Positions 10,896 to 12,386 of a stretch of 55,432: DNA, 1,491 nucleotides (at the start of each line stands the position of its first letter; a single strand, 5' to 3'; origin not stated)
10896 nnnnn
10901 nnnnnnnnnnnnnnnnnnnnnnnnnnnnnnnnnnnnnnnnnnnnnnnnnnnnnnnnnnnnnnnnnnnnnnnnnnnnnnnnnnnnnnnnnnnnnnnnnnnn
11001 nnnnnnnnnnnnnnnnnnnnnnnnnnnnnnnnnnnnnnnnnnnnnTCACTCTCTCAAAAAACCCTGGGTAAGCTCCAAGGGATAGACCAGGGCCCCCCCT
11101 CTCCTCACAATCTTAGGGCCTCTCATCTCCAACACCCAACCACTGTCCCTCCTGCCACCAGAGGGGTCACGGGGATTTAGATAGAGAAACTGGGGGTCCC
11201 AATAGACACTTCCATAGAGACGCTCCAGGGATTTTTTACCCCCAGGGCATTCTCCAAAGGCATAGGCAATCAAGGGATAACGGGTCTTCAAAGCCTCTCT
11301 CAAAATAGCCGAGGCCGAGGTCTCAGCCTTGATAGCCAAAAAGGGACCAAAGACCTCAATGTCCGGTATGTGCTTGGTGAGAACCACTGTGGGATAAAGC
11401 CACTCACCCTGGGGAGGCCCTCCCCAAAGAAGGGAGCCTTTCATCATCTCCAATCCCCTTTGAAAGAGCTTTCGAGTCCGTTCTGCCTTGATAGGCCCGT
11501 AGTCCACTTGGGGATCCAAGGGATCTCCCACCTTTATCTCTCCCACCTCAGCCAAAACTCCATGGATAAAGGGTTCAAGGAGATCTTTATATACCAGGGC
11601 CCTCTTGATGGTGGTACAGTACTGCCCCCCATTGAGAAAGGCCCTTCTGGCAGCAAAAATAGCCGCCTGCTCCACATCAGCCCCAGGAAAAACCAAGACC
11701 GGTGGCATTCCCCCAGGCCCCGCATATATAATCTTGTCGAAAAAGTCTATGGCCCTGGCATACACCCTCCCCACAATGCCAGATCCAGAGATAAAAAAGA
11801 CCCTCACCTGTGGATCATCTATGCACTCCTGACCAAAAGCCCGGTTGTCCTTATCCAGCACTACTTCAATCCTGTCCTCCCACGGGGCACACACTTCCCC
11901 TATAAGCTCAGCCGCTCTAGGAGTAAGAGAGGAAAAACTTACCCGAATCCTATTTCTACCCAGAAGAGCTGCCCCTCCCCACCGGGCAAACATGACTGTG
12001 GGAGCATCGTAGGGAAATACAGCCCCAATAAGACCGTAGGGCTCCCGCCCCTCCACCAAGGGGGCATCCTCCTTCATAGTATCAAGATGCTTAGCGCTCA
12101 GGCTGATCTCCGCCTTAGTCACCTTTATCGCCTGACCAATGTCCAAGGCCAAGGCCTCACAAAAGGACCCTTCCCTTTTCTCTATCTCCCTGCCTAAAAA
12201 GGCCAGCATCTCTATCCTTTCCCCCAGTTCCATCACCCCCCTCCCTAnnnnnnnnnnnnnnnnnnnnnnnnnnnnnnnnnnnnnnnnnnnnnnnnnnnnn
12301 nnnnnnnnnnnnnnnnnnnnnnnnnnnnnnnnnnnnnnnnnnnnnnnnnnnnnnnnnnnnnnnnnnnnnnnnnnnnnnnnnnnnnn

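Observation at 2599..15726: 13-kb TetR-headed cluster that looks like an uncharacterised CoA-dependent acid/aldehyde pathway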

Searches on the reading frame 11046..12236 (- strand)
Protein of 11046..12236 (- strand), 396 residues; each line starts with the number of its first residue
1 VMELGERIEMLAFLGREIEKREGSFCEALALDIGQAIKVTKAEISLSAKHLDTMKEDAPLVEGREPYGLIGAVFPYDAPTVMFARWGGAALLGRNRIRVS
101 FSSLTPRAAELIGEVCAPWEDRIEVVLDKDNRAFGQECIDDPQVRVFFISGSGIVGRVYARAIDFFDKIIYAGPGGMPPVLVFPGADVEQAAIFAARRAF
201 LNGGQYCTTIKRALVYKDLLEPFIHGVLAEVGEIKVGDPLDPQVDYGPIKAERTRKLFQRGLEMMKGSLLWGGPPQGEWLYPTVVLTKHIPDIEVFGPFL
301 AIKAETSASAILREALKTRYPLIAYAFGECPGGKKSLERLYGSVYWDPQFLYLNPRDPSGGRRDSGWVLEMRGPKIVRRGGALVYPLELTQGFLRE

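Call 3: search_protein_families(library=pfam, proteins=[window:11046-12236:-])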
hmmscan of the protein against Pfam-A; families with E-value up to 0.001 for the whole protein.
window:11046-12236:- (396 aa): 1 family
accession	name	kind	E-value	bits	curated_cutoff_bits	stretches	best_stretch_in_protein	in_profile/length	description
PF00171.27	Aldedh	-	1.3e-40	139.8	23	1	2-367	48-443/461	Aldehyde dehydrogenase family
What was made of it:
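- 11046..12233 (-): ALDH-B, a short ALDH-fold protein that keeps Cys302 and Glu399 but lacks Asn169, Lys192, Glu195 and Glu268 (block 2). Pfam Aldedh (call 3).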

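Call 4: search_protein_families(library=ncbifam, proteins=[window:11046-12236:-])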
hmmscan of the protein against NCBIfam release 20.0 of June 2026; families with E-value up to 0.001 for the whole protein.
window:11046-12236:- (396 aa): 39 families (the best 25 are shown)
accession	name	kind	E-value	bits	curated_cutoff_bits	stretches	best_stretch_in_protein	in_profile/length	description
NF040648.1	lactal_redase_Meth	equivalog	5.5e-29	101.5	650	1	6-366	56-441/463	lactaldehyde dehydrogenase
NF010000.0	PRK13473.1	subfamily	3.9e-27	95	615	1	64-368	136-453/475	aminobutyraldehyde dehydrogenase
NF006915.0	PRK09406.1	equivalog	1.5e-23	83.4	730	1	39-334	95-402/457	NADP-dependent succinic semialdehyde dehydrogenase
TIGR02299.1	HpaE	equivalog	1.6e-23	83.1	638.35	1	5-330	60-418/488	5-carboxymethyl-2-hydroxymuconate semialdehyde dehydrogenase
TIGR03250.1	PhnAcAld_DH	equivalog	3.5e-23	82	635.65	1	61-302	133-382/472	phosphonoacetaldehyde dehydrogenase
TIGR01804.1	BADH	equivalog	9e-22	77.2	668.6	1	63-367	130-451/467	betaine-aldehyde dehydrogenase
NF045735.1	PaDhStyDPseudo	equivalog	1.2e-20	73.6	850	1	33-367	115-461/483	phenylacetaldehyde dehydrogenase StyD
TIGR01780.1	SSADH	subfamily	1.3e-20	73.7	646.35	1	51-329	102-393/448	succinate-semialdehyde dehydrogenase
TIGR03216.1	OH_muco_semi_DH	equivalog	1.8e-20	73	693.25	1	63-366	136-458/481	2-hydroxymuconic semialdehyde dehydrogenase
NF042989.1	AldDh_AldH_Clos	equivalog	2.1e-20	72.9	800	1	64-298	122-367/458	aldehyde dehydrogenase AldH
TIGR04284.1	aldehy_Rv0768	hypoth_equivalog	1.9e-18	66.7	775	1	64-370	139-461/480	aldehyde dehydrogenase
NF009725.0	PRK13252.1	equivalog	2.7e-18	65.7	593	1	61-366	137-458/488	betaine-aldehyde dehydrogenase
NF052305.1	DioxValDhHalo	equivalog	4.7e-18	65.4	750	1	49-304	124-394/483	2,5-dioxovalerate dehydrogenase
NF045736.1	PaDhStyDRhodo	equivalog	2.8e-17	62.4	800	1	63-366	140-456/479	phenylacetaldehyde dehydrogenase StyD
NF007497.0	PRK10090.1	equivalog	8e-17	61.2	500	1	14-320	75-409/480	aldehyde dehydrogenase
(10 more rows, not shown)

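Call 30: search_solved_structures(query=window:11046-12236:-, max_evalue=1e-10)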
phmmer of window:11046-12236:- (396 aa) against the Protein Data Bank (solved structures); distinct sequences matched with E-value up to 1e-10: 176 (the best 60 are shown).
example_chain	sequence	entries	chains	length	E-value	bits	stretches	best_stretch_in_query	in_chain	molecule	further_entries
8hap_A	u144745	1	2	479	5.3e-25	91.4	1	56-328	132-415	Aldehyde dehydrogenase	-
4go4_A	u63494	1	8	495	1e-23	87.2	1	64-371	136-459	Putative gamma-hydroxymuconic semialdehyde dehydrogenase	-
4go3_A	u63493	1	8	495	1e-23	87.2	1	64-371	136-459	Putative gamma-hydroxymuconic semialdehyde dehydrogenase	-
4o6r_A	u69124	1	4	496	7.1e-23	84.4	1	64-371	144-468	Aldehyde Dehydrogenase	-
7w5l_A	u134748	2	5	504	5.3e-22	81.5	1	64-370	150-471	L-sorbosone dehydrogenase, NAD(P) dependent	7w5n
2xdr_A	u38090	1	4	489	6.7e-22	81.2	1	55-366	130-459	BETAINE ALDEHYDE DEHYDROGENASE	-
6bjp_A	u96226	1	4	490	1e-21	80.6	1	54-366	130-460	NAD/NADP-dependent betaine aldehyde dehydrogenase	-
2wox_A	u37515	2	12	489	1.3e-21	80.3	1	55-366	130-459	BETAINE ALDEHYDE DEHYDROGENASE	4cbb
2wme_A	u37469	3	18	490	1.3e-21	80.2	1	55-366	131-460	BETAINE ALDEHYDE DEHYDROGENASE | NAD/NADP-dependent betaine aldehyde dehydrogenase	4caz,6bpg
3rhj_A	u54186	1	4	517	2.9e-21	79.1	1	63-328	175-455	Aldehyde dehydrogenase 1 family, member L1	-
3pqa_A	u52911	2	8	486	3.4e-21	78.9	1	5-367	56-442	Lactaldehyde dehydrogenase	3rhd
2d4e_A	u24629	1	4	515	3.5e-21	78.8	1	9-366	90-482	5-carboxymethyl-2-hydroxymuconate semialdehyde dehydrogenase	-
4o5h_A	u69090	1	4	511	3.8e-21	78.7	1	63-371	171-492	Phenylacetaldehyde dehydrogenase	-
4qyj_A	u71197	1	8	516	4e-21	78.6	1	28-368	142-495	Aldehyde dehydrogenase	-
4v6h_A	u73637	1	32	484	5.5e-21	78.2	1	53-366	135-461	Succinate-semialdehyde dehydrogenase (NADP+)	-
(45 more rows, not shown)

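Call 33: find_homologous_proteins(query=window:11046-12236:-)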
Query window:11046-12236:- (396 aa): 799 proteins with E <= 0.001 among 6704 candidates; the best 120 are listed.
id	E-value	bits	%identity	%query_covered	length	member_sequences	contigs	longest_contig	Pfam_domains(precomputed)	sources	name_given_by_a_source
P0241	5.3e-266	900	100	100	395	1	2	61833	PF00171.28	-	-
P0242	4.2e-218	742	83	99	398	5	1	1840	PF00171.28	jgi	-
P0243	4.9e-215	732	82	100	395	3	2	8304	PF00171.28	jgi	jgi:acyl-CoA reductase-like NAD-dependent aldehyde dehydrogenase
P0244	1.8e-198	678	75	98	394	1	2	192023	PF00171.28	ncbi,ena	-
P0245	9.0e-187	639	71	98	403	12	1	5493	PF00171.28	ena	-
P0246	1.9e-175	602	69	98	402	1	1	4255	PF00171.28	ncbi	-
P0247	4.1e-175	601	68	98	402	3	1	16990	PF00171.28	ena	-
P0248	1.4e-174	599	68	98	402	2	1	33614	PF00171.28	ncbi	-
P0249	4.2e-173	594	67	98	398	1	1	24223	PF00171.28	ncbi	-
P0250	1.2e-172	593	68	98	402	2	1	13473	PF00171.28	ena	-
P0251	4.1e-170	584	67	98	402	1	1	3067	PF00171.28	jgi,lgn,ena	-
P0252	2.0e-166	572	64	98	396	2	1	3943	PF00171.28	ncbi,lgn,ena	-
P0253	2.5e-160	552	63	98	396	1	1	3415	PF00171.28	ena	-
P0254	1.1e-158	547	62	98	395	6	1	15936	PF00171.28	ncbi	-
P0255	1.5e-157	543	61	98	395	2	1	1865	PF00171.28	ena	-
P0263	1.9e-118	414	49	98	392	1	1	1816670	PF00171.28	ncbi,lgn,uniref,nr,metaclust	ncbi:aldehyde dehydrogenase [Thermosulfidibacter takaii ABI70S6]|uniref:Aldehyde dehydrogenase n=1 T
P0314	2.1e-103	365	42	99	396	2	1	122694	PF00171.28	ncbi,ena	-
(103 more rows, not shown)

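Call 34: find_encoding_contigs(protein=P0244, flank=10000, max_places=2)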
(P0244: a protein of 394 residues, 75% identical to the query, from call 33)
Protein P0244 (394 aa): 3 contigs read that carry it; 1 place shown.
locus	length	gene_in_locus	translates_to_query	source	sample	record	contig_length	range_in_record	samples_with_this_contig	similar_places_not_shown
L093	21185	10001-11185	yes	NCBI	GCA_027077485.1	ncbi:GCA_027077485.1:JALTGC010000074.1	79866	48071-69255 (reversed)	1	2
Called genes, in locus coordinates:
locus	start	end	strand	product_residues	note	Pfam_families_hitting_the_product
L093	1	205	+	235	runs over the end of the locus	PF23023:Anti-Pycsar_Apyc1 (faint), PF00753:Lactamase_B, PF12706:Lactamase_B_2 (weak)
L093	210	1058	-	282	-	PF00929:RNase_T, PF13280:WYL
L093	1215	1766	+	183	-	PF12844:HTH_19, PF13560:HTH_31, PF01381:HTH_3, PF07883:Cupin_2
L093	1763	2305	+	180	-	PF01558:POR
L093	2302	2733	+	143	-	-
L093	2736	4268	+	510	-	PF13187:Fer4_9 (faint), PF14691:Fer4_20, PF01266:DAO (weak), PF01946:Thi4 (weak), PF07992:Pyr_redox_2, PF13450:NAD_binding_8, PF00070:Pyr_redox (weak), PF00037:Fer4 (weak), +4 more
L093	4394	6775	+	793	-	PF20437:LonC_helical, PF13654:AAA_32, PF20436:LonB_AAA-LID, PF05362:Lon_C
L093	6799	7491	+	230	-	PF02224:Cytidylate_kin, PF13189:Cytidylate_kin2, PF13238:AAA_18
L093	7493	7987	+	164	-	-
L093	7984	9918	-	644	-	PF12969:DUF3857, PF01841:Transglut_core, PF04473:DUF553 (weak)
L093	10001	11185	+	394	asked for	PF00171:Aldedh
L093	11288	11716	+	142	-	PF22636:FlK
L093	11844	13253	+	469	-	PF01029:NusB, PF22458:RsmF-B_ferredox, PF01189:Methyltr_RsmB-F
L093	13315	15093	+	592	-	PF01541:GIY-YIG, PF27096:UvrC_M, PF02151:UVR, PF22920:UvrC_RNaseH, PF08459:UvrC_RNaseH_dom, PF14520:HHH_5 (weak)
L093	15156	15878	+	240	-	PF13230:GATase_4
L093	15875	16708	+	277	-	PF12224:Amidoligase_2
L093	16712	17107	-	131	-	-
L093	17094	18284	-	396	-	PF23023:Anti-Pycsar_Apyc1 (faint), PF00753:Lactamase_B, PF13428:TPR_14 (faint), PF07719:TPR_2 (faint), PF12895:ANAPC3 (faint), PF14559:TPR_19 (faint), PF00515:TPR_1 (faint), PF13432:TPR_16 (weak), +2 more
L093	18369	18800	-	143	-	-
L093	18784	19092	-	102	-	-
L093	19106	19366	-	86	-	-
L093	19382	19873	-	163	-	-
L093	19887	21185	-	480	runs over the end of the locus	PF02515:CoA_transf_3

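Call 35: find_encoding_contigs(protein=P0263, flank=10000, max_places=2)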
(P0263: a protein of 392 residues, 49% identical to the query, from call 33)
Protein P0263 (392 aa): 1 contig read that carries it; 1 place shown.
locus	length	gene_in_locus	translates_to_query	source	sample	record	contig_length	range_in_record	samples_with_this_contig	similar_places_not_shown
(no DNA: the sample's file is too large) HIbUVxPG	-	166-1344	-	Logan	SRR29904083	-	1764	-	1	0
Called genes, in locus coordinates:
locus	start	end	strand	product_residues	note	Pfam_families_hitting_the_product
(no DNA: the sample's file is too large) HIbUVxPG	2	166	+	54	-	?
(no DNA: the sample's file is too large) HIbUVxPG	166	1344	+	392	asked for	PF00171:Aldedh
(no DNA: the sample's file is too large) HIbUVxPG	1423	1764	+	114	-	?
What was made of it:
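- Tried and rejected: The context look-up for P0263 returned no DNA (call 35).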

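Call 36: find_encoding_contigs(protein=P0314, flank=10000, max_places=2)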
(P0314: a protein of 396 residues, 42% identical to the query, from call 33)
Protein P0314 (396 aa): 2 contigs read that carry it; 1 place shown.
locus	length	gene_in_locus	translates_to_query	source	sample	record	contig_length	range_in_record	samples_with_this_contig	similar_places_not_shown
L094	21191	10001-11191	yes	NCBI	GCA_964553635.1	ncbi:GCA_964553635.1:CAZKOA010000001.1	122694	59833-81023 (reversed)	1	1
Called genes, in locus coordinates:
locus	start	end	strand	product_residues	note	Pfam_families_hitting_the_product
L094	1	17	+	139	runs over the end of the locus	-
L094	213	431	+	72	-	-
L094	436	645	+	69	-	-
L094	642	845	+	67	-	PF11211:DUF2997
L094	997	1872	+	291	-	PF11348:DUF3150 (weak)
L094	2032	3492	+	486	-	PF13476:AAA_23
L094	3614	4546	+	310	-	-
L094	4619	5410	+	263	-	PF13479:AAA_24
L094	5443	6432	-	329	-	-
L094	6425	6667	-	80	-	-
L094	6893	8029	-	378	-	PF13384:HTH_23, PF13551:HTH_29 (weak), PF13565:HTH_32, PF13358:DDE_3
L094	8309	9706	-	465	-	PF00158:Sigma54_activat, PF01078:Mg_chelatase (faint), PF14532:Sigma54_activ_2, PF00004:AAA (weak), PF07728:AAA_5 (weak), PF25601:AAA_lid_14, PF02954:HTH_8, PF13556:HTH_30 (weak)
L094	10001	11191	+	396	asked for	PF00171:Aldedh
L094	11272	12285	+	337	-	PF00753:Lactamase_B, PF23023:Anti-Pycsar_Apyc1, PF21221:B_lactamase-like_C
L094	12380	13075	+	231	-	-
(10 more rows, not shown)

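Call 37: find_related_loci(query=window:11046-12236:-, collection=metagenome_contigs, flank=10000)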
Query window:11046-12236:- (396 aa) in metagenome_contigs; peptide patterns used: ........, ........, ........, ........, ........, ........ (x = any residue, [..] = any of these).
149 stretches matched a pattern; 49 encode a relative of the query (tblastn E <= 1e-3); 49 distinct loci.
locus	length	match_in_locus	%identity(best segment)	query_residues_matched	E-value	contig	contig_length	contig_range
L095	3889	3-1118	84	25-396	0e+0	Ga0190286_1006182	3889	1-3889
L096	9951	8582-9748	71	4-391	2e-178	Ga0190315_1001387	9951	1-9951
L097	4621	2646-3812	71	4-391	0e+0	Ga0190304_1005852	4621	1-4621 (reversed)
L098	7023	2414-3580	71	4-391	2e-179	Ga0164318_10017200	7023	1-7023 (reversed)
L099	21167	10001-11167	67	4-391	3e-166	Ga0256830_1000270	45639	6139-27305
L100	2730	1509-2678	49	2-391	2e-121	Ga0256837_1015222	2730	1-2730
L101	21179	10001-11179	47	1-392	8e-111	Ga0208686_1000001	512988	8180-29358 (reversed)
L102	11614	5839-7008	46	3-391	2e-109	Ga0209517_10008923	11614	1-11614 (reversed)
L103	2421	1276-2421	44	6-385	5e-110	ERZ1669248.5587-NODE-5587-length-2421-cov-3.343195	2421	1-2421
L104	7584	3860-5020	47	7-391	3e-105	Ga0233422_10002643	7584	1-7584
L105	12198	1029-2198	45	3-391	2e-104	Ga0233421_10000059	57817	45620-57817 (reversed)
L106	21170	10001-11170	45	4-392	3e-104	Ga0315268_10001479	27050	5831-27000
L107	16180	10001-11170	46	3-391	4e-104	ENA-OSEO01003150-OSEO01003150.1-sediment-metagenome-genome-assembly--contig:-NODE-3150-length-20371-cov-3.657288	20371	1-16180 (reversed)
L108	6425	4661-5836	44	3-392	5e-103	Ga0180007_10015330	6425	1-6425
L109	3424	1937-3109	45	3-392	6e-104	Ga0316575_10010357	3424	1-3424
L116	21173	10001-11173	46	3-392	4e-100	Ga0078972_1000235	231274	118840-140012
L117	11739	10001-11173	43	1-389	3e-99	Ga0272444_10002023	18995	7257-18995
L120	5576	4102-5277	46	1-391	1e-98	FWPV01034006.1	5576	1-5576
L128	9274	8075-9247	44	3-392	2e-96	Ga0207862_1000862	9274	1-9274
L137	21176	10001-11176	43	1-391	6e-97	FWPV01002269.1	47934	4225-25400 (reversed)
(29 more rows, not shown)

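Call 40: search_protein_families(library=pfam, proteins=[L096:5734-7035:+, L096:6978-7625:+, L096:7634-8425:-, L096:4503-5447:+, L096:2924-3892:+, L099:8404-8907:-, L099:8903-9409:-, L099:6725-7999:-, L099:18321-20042:-, L095:1192-1608:+])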
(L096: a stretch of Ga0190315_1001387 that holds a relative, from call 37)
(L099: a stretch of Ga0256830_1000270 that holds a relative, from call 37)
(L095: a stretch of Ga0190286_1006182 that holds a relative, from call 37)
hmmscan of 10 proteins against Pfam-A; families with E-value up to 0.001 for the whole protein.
L096:5734-7035:+ (434 aa): 5 families
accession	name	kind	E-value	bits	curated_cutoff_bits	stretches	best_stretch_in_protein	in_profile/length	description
PF00005.33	ABC_tran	-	9.4e-34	117.4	25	1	144-296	2-137/137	ABC transporter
PF08352.17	oligo_HPY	-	1.6e-20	73.6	27.1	1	347-413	1-65/65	Oligopeptide/dipeptide transporter, C-terminal region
PF13304.12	AAA_21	-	9.7e-05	23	27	0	265-331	235-303/304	AAA domain, putative AbiEii toxin, Type IV TA system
PF13166.12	AAA_13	-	0.00019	20.7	36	0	284-337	525-580/713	AAA domain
PF13401.12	AAA_22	-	0.00092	20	27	0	155-324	7-121/130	AAA domain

L096:6978-7625:+ (216 aa): 1 family
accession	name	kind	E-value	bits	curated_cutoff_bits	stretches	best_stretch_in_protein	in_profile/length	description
PF03167.25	UDG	-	1.9e-30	106.2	24.3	1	54-196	2-126/141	Uracil DNA glycosylase superfamily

L096:7634-8425:- (264 aa): 2 families
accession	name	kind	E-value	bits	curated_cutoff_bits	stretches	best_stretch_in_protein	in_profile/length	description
PF00378.25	ECH_1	-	1.2e-46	159.6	27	1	21-262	9-248/251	Enoyl-CoA hydratase/isomerase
PF16113.10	ECH_2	-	6.7e-27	95.3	27.2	1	19-201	2-185/335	Enoyl-CoA hydratase/isomerase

L096:4503-5447:+ (315 aa): 1 family
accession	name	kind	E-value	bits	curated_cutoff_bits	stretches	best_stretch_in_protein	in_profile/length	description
PF02649.19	GCHY-1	-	6.9e-95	317.9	25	1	47-296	2-260/260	Type I GTP cyclohydrolase folE2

L096:2924-3892:+ (323 aa): 1 family
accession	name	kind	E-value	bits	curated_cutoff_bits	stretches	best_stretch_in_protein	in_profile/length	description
PF00590.25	TP_methylase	-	2.3e-33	116.4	27.8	1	54-252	2-211/212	Tetrapyrrole (Corrin/Porphyrin) Methylases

L099:8404-8907:- (168 aa): 0 families

L099:8903-9409:- (169 aa): 1 family
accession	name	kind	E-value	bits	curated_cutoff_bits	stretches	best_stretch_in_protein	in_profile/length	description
PF03887.19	YfbU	-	3.4e-50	170.8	25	1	2-169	1-166/166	YfbU domain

L099:6725-7999:- (425 aa): 11 families
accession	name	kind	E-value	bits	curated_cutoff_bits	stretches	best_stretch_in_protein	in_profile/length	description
PF07992.20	Pyr_redox_2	-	2.5e-47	162.2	26.1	1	9-325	2-291/291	Pyridine nucleotide-disulphide oxidoreductase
PF00070.33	Pyr_redox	-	9.9e-16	58.5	22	1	162-244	2-69/82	Pyridine nucleotide-disulphide oxidoreductase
PF01266.30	DAO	-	1.2e-09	38.7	27.9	1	9-39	1-31/353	FAD dependent oxidoreductase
PF13450.12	NAD_binding_8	-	1.2e-06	29.1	21.9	1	12-40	1-29/68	NAD(P)-binding Rossmann-like domain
PF22366.1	NDH2_C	-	1.8e-06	28.4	27.7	1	349-402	2-56/62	NDH2 C-terminal domain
PF13738.12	Pyr_redox_3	-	2.9e-06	27.2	30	0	11-40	1-31/305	Pyridine nucleotide-disulphide oxidoreductase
PF01494.25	FAD_binding_3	-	1.8e-05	24.6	22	0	9-40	3-34/349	FAD binding domain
PF00890.30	FAD_binding_2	-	2.1e-05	24.4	20.4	1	10-41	2-33/414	FAD binding domain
PF01134.28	GIDA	-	2.6e-05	23.9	22.1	0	10-40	2-31/391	Glucose inhibited division protein A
PF03486.20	HI0933_like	-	8.9e-05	22.5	50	0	9-40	2-33/244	HI0933-like protein Rossmann domain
PF01946.23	Thi4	-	0.00066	19.4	26.2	0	8-39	18-50/235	Thi4 family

L099:18321-20042:- (574 aa): 5 families
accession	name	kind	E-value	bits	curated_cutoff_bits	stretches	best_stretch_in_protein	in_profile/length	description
PF22505.1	RNase_J_b_CASP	-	3.8e-47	159.6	27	1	244-369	1-126/126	Ribonuclease J, beta-CASP domain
PF17770.6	RNase_J_C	-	1.8e-15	58.2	23.8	1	475-571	1-100/102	Ribonuclease J C-terminal domain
PF00753.33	Lactamase_B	-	6.4e-11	43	22.7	1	43-187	5-151/196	Metallo-beta-lactamase superfamily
PF12706.13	Lactamase_B_2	-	2.3e-10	40.8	27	1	84-188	24-145/200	Beta-lactamase superfamily domain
PF07521.17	RMMBL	-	1.5e-08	34.9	21.6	1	381-429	8-58/63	Zn-dependent metallo-hydrolase RNA specificity domain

L095:1192-1608:+ (139 aa): 1 family
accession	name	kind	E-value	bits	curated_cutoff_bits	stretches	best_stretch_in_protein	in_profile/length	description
PF02515.22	CoA_transf_3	-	9e-07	28.8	23.3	0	33-63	175-205/366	CoA-transferase family III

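Call 54: search_protein_families(library=pfam, proteins=[L128:6844-7773:+, L137:12070-12804:+, L116:12371-12799:+, L120:3394-4005:+, L093:11288-11716:+], max_evalue=0.01)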
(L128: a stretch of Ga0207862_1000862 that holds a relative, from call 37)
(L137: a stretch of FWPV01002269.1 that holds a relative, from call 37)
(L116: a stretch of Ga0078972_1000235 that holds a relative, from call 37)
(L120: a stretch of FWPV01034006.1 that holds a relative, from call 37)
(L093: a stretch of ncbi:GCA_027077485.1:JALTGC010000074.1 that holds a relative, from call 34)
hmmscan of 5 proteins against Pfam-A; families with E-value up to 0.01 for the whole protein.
L128:6844-7773:+ (310 aa): 0 families

L137:12070-12804:+ (245 aa): 1 family
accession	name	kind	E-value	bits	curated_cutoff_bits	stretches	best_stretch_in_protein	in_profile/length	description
PF04493.20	Endonuclease_5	-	2.7e-65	220.2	23.4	1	47-233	8-197/198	Endonuclease V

L116:12371-12799:+ (143 aa): 0 families

L120:3394-4005:+ (204 aa): 0 families

L093:11288-11716:+ (142 aa): 1 family
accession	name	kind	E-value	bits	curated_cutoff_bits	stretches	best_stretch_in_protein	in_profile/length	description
PF22636.2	FlK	-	4.1e-34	117.2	27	1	34-126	11-102/103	Fluoroacetyl-CoA-specific thioesterase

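Call 62: find_encoding_contigs(protein=P0241, flank=3000, max_places=3)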
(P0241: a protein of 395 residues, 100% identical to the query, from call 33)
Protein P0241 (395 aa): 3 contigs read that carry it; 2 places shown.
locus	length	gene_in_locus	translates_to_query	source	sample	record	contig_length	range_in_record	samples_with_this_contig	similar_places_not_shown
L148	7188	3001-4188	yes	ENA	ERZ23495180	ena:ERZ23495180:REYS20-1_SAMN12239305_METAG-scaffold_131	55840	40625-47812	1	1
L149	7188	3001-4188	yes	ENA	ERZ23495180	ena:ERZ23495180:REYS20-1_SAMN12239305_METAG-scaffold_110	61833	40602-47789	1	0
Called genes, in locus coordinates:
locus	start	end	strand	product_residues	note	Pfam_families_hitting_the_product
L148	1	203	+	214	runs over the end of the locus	PF00440:TetR_N, PF09209:CecR_C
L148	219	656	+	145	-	PF03061:4HBT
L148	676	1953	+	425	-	PF00171:Aldedh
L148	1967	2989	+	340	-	PF00056:Ldh_1_N, PF02866:Ldh_1_C (faint)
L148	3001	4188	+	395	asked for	PF00171:Aldedh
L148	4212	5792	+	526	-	PF00083:Sugar_tr, PF07690:MFS_1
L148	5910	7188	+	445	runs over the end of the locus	PF02515:CoA_transf_3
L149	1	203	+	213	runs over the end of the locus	PF00440:TetR_N, PF09209:CecR_C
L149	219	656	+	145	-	PF03061:4HBT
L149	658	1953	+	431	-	PF00171:Aldedh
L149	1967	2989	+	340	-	PF00056:Ldh_1_N, PF02866:Ldh_1_C (faint)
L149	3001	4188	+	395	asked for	PF00171:Aldedh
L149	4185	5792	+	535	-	PF00083:Sugar_tr, PF07690:MFS_1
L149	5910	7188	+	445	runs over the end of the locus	PF02515:CoA_transf_3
